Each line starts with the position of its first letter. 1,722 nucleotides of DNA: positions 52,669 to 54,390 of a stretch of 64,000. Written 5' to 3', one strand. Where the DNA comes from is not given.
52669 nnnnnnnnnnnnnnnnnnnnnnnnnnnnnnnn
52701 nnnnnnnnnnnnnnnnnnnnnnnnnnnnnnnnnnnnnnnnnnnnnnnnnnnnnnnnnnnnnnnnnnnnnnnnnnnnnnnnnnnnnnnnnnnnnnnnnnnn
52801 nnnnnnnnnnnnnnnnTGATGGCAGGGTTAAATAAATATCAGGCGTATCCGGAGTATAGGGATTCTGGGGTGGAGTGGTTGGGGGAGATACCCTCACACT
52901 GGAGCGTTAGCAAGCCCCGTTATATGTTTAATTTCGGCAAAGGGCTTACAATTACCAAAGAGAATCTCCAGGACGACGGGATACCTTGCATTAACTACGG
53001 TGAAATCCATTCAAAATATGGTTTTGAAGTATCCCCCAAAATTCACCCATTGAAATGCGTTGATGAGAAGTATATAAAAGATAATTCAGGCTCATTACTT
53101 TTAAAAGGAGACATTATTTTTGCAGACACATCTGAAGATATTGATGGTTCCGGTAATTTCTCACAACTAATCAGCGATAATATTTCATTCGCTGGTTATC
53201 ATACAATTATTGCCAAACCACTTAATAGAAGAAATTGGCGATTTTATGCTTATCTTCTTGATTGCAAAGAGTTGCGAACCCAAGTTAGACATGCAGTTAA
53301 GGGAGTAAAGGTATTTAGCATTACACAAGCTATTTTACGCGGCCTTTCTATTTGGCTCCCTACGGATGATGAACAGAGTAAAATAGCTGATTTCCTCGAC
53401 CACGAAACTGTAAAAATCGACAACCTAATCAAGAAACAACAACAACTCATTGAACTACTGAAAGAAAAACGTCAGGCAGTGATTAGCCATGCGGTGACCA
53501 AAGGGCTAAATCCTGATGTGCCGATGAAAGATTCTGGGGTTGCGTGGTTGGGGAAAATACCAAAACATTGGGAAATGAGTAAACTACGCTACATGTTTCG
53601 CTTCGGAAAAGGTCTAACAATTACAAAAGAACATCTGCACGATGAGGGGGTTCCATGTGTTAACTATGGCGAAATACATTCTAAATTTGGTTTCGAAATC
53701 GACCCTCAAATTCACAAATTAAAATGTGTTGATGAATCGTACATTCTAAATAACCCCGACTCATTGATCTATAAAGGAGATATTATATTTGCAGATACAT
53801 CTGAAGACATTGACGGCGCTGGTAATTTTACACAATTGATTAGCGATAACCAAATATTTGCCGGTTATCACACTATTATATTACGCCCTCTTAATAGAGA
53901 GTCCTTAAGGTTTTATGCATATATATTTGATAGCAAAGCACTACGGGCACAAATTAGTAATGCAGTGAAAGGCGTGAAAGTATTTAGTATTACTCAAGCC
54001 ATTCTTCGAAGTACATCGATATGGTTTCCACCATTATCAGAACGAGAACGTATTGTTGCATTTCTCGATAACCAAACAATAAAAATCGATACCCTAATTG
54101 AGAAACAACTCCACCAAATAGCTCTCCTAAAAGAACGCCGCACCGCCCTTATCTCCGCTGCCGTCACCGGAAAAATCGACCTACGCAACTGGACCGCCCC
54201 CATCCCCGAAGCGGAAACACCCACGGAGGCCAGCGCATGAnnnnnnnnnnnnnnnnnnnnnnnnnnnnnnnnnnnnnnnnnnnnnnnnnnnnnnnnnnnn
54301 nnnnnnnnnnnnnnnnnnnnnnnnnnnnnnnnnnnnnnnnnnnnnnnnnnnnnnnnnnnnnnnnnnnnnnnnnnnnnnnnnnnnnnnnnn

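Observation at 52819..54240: HsdS is an internal tandem duplication, implying a symmetric recognition site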

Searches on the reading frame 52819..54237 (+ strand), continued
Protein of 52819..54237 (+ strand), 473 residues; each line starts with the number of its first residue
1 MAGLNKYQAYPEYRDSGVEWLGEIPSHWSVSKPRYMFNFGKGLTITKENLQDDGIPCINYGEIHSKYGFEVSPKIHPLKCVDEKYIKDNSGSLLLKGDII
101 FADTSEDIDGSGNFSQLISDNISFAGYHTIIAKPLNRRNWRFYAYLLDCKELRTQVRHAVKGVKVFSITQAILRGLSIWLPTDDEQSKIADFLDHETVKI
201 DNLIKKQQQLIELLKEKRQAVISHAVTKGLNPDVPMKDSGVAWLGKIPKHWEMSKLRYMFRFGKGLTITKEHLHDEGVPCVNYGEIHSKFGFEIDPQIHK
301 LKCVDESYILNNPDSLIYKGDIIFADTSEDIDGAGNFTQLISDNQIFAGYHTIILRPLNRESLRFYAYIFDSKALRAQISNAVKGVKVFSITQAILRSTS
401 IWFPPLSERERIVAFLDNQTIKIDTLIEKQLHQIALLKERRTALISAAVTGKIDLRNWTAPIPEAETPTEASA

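Call 43: list_cluster_members(proteins=[P0001, P0006, P0007, P0010, P0004])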
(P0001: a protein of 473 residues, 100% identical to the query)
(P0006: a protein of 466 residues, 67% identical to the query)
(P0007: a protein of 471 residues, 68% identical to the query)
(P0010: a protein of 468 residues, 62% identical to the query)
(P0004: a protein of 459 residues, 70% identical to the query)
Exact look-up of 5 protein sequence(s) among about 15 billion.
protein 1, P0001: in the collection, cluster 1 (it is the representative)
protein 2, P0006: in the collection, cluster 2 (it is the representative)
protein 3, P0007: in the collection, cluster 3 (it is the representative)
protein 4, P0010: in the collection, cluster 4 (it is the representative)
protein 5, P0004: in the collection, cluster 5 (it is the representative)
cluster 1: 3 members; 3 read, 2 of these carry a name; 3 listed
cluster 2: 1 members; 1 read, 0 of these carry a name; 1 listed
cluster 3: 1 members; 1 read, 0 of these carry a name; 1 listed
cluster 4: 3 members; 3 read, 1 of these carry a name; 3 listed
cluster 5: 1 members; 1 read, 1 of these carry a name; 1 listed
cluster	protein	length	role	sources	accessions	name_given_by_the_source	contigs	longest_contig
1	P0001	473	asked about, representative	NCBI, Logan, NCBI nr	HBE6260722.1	TPA: restriction endonuclease subunit S [Escherichia coli] | restriction endonuclease subunit S [Escherichia coli]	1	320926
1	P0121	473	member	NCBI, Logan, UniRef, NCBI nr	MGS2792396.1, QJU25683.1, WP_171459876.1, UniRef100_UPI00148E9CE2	restriction endonuclease subunit S [Escherichia coli] | restriction endonuclease subunit S n=1 Tax=Escherichia coli TaxID=562 RepID=UPI00148E9CE2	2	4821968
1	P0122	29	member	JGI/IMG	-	-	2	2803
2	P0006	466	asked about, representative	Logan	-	-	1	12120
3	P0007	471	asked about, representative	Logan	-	-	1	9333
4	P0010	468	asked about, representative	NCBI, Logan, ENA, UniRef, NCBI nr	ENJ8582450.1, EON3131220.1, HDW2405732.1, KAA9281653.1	restriction endonuclease subunit S [Escherichia coli] | restriction endonuclease subunit S n=1 Tax=Escherichia coli TaxID=562 RepID=UPI000F632239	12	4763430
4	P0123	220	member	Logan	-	-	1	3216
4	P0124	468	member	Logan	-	-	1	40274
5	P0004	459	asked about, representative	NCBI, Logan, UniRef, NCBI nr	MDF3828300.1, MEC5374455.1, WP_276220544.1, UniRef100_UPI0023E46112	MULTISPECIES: restriction endonuclease subunit S [unclassified Pseudocitrobacter] | restriction endonuclease subunit S n=1 Tax=unclassified Pseudocitrobacter TaxID=2638778 ...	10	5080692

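Call 54: find_encoding_contigs(protein=P0043, flank=5000, max_places=1)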
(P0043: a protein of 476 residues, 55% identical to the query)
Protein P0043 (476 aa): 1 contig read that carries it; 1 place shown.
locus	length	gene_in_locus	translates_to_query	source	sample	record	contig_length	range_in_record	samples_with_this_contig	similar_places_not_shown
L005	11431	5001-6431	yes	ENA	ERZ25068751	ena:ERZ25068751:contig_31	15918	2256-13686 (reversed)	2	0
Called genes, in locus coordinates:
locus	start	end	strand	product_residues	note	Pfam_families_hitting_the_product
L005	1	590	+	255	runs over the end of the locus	PF06114:Peptidase_M78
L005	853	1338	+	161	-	PF14367:DUF4411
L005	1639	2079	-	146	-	PF01609:DDE_Tnp_1 (weak), PF13751:DDE_Tnp_1_6 (weak)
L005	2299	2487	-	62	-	-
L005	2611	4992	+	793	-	PF12161:HsdM_N, PF02384:N6_Mtase, PF01170:UPF0020 (faint)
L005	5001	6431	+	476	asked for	PF01420:Methylase_S (weak)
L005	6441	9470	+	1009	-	PF04313:HSDR_N, PF04851:ResIII, PF00270:DEAD (weak), PF18766:SWI2_SNF2, PF22679:T1R_D3-like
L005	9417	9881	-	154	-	PF13358:DDE_3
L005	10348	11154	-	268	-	-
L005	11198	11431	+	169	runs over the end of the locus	PF02233:PNTB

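Call 55: find_encoding_contigs(protein=P0032, flank=5000, max_places=1)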
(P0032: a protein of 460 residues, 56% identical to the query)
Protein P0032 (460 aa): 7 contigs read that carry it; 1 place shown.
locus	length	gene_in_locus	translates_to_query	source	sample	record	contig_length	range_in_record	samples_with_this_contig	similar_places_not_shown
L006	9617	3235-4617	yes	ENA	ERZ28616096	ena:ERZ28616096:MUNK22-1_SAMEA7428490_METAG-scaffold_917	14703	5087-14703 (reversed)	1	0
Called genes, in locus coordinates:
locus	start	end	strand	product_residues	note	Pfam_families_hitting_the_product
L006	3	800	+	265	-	?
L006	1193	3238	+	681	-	PF12161:HsdM_N, PF02384:N6_Mtase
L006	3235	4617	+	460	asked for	PF01420:Methylase_S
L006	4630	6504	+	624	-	PF03235:GmrSD_N, PF07510:GmrSD_C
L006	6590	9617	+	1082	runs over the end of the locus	PF04313:HSDR_N, PF00270:DEAD, PF04851:ResIII, PF18766:SWI2_SNF2, PF22679:T1R_D3-like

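Call 59: search_protein_families(proteins=[window:52819-54237:+], library=padloc, max_evalue=0.00001)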
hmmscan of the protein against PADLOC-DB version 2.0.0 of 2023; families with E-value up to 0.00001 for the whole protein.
window:52819-54237:+ (473 aa): 98 families (the best 25 are shown)
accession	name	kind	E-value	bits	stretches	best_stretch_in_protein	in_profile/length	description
PDLC03105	Specificity_I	-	4.8e-128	426.4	1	5-461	2-443/448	Type I specificity subunit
PDLC03072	Specificity_I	-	2.5e-108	361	1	7-459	3-443/448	Type I specificity subunit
PDLC03090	Specificity_I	-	5e-96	320.6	1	8-455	2-433/434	Type I specificity subunit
PDLC03073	Specificity_I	-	3.8e-81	271.5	1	12-458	2-433/437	Type I specificity subunit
PDLC03147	Specificity_I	-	1.1e-65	220.2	2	183-457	159-429/431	Type I specificity subunit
PDLC03174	Specificity_I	-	4.7e-62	208.3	2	168-466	161-446/468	Type I specificity subunit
PDLC03191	Specificity_I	-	1.2e-52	177.6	1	6-455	7-432/436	Type I specificity subunit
PDLC03142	Specificity_I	-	7.8e-47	158.2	2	157-257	172-272/483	Type I specificity subunit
PDLC03087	Specificity_I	-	2e-43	146.9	2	23-228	10-208/418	Type I specificity subunit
PDLC03162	Specificity_I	-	6e-42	141.9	2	23-295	3-264/431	Type I specificity subunit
PDLC03083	Specificity_I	-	7.3e-41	138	3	175-264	446-535/717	Type I specificity subunit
PDLC03140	Specificity_I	-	8.6e-38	129.1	2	10-227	4-209/418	Type I specificity subunit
PDLC03165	Specificity_I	-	5.7e-37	126.1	1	38-445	31-406/411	Type I specificity subunit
PDLC03071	Specificity_I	-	1.3e-36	124.6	1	12-453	3-418/420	Type I specificity subunit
PDLC03070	Specificity_I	-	9.3e-35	118.4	2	360-457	336-433/435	Type I specificity subunit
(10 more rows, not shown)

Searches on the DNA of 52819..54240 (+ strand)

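Call 4: search_dna_similar(query=window:52819-54240:+, collection=ecoli_genomes, mode=near, max_rows=25)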
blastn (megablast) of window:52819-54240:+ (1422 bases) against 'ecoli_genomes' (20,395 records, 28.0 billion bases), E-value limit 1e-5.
Records with a match: 114; places in all: 114; records where one place covers at least 80% of the query: 0.
Genomes with a match: 114 of 5426; with a place that covers at least 80% of the query: 0. Places per genome that has any: lowest 1, median 1, highest 1. On chromosomes: 114 places; on plasmids: 0.
Best place of each record, by identity: 95-99% 40; 90-95% 71; 80-90% 3.
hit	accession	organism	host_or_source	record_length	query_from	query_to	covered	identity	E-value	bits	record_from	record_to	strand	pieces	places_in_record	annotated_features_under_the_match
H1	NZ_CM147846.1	Escherichia coli strain 32F4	Calf of Bos taurus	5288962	1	1422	31%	91.5%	6e-67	612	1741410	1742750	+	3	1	restriction endonuclease subunit S | type I restriction endonuclease subunit R | type I restriction-modification system subunit M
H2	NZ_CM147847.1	Escherichia coli strain 33E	farm environment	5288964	1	1422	31%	91.5%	6e-67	612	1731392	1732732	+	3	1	restriction endonuclease subunit S | type I restriction endonuclease subunit R | type I restriction-modification system subunit M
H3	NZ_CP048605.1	Escherichia coli strain PapRG-06-5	Papio papio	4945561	1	1422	30%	92.2%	2e-62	613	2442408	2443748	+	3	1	restriction endonuclease subunit S | type I restriction endonuclease subunit R | type I restriction-modification system subunit M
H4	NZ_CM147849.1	Escherichia coli strain 33F4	Calf of Bos taurus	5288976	1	1422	30%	92.5%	6e-67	612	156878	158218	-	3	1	restriction endonuclease subunit S | type I restriction endonuclease subunit R | type I restriction-modification system subunit M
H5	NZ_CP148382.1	Escherichia coli strain Z1323HEC0016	Homo sapiens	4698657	1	1422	30%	89.3%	3e-59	525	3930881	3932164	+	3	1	restriction endonuclease subunit S | type I restriction endonuclease subunit R | type I restriction-modification system subunit M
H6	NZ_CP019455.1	Escherichia coli strain FHI_NMBU_03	Homo sapiens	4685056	1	1422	29%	90.4%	3e-65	545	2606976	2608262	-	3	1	restriction endonuclease subunit S | type I restriction endonuclease subunit R | type I restriction-modification system subunit M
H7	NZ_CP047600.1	Escherichia coli O84:H7 strain Trh52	Homo sapiens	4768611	1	1422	29%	90.4%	3e-65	545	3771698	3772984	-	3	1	restriction endonuclease subunit S | type I restriction endonuclease subunit R | type I restriction-modification system subunit M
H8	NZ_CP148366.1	Escherichia coli strain Z1323HEC0300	Homo sapiens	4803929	1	1422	29%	90.4%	3e-65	545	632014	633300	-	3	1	restriction endonuclease subunit S | type I restriction endonuclease subunit R | type I restriction-modification system subunit M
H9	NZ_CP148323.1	Escherichia coli strain Z1323HEC0477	Homo sapiens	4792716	1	1422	29%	90.4%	3e-65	545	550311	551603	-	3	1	restriction endonuclease subunit S | type I restriction endonuclease subunit R | type I restriction-modification system subunit M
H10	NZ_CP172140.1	Escherichia coli strain GF130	chicken meat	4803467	1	1422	28%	92.9%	1e-64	574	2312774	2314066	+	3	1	restriction endonuclease subunit S | type I restriction endonuclease subunit R | class I SAM-dependent DNA methyltransferase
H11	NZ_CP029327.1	Escherichia coli strain A37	Notomys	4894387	1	1422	27%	93.3%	1e-64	574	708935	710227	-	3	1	restriction endonuclease subunit S | type I restriction endonuclease subunit R | type I restriction-modification system subunit M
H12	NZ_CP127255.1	Escherichia coli strain Q5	Coturnix coturnix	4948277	1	1422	27%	93.3%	1e-64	574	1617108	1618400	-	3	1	restriction endonuclease subunit S | type I restriction endonuclease subunit R | type I restriction-modification system subunit M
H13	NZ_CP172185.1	Escherichia coli strain GF60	chicken meat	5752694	1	1422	27%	94.2%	3e-69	578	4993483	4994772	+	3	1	restriction endonuclease subunit S | type I restriction endonuclease subunit R | class I SAM-dependent DNA methyltransferase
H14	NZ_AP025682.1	Escherichia coli strain Rb-50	Homo sapiens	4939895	1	1422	28%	89.2%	4e-54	501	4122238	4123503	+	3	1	restriction endonuclease subunit S | type I restriction endonuclease subunit R | type I restriction-modification system subunit M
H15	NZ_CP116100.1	Escherichia coli strain DETEC-P881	ICU patient oral swab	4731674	1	1422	27%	90.6%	1e-58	514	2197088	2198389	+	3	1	restriction endonuclease subunit S | type I restriction endonuclease subunit R | type I restriction-modification system subunit M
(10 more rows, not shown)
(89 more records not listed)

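Call 25: get_annotated_region(hit=H1, flank=9000)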
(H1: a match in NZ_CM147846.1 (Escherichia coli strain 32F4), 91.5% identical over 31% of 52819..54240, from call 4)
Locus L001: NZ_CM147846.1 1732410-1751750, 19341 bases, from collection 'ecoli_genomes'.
description: Escherichia coli strain 32F4 chromosome, whole genome shotgun sequence
organism: Escherichia coli strain 32F4 (NCBI taxid 562)
replicon: chromosome; assembly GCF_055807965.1
host: -; source: Calf of Bos taurus; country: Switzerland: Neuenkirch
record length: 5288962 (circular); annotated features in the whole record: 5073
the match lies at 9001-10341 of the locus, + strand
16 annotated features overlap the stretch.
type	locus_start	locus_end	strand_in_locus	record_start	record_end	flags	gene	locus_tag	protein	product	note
CDS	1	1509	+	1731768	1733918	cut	btsT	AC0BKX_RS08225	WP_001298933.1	pyruvate/proton symporter BtsT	-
CDS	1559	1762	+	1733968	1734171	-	yjiX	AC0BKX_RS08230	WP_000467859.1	YbdD/YjiX family protein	-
CDS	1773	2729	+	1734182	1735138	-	yjiA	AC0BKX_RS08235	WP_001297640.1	GTPase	-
CDS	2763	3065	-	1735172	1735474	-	-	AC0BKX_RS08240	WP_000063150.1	BrnA antitoxin family protein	-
CDS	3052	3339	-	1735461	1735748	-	-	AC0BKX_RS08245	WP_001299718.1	BrnT family toxin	-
CDS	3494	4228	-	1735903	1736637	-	-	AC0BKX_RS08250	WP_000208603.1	Fic family protein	-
CDS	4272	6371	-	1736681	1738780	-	-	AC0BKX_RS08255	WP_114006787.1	GmrSD restriction endonuclease domain-containing protein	-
CDS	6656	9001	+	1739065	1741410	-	-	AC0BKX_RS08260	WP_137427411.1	type I restriction-modification system subunit M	-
CDS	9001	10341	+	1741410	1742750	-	-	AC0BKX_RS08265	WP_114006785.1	restriction endonuclease subunit S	-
CDS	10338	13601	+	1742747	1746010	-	-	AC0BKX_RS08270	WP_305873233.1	type I restriction endonuclease subunit R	-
CDS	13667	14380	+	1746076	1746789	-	-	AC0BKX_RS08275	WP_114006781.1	hypothetical protein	-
CDS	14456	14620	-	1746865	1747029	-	-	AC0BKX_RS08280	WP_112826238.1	DUF1127 domain-containing protein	-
CDS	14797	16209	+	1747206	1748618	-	yjiR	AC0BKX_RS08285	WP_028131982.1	aminotransferase-like domain-containing protein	-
CDS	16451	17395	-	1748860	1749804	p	-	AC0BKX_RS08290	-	Rpn family recombination-promoting nuclease/putative transposase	internal stop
CDS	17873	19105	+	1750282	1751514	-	mdtM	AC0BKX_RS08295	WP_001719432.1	multidrug efflux MFS transporter MdtM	-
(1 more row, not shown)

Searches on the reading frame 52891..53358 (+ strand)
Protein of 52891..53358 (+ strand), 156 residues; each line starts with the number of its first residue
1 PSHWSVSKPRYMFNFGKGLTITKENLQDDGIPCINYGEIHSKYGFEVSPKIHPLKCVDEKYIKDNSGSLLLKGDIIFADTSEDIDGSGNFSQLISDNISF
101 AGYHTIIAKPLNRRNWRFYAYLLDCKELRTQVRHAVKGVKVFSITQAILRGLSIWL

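Call 60: search_protein_representatives(protein=window:52891-53358:+)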
Query: 156 residues. Proteins with E-value up to 0.001 (for the whole library): 2335; up to 1e-10: 531; up to 1e-30: 222. The best 150 are listed.
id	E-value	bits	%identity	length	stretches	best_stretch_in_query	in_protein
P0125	3.7e-81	287.1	48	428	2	2-152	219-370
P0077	3.9e-80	283.8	62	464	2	1-156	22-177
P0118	2.2e-77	274.9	74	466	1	1-156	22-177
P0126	7.5e-72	256.8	74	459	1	1-156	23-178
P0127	5.6e-64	231.2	44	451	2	1-155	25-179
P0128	1.9e-62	226.3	63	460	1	1-156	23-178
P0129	5.8e-62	224.7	63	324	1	1-154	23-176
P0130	7.7e-62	224.3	56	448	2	1-156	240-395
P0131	1.7e-61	223.2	41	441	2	1-155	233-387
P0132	6.4e-61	221.3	63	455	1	1-155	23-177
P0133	9.9e-61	220.7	45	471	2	1-156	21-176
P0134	1.7e-60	220.0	51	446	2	1-156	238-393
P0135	2.5e-59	216.2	63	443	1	1-156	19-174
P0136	2.7e-58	212.8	61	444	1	1-156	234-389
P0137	4.0e-58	212.2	58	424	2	1-156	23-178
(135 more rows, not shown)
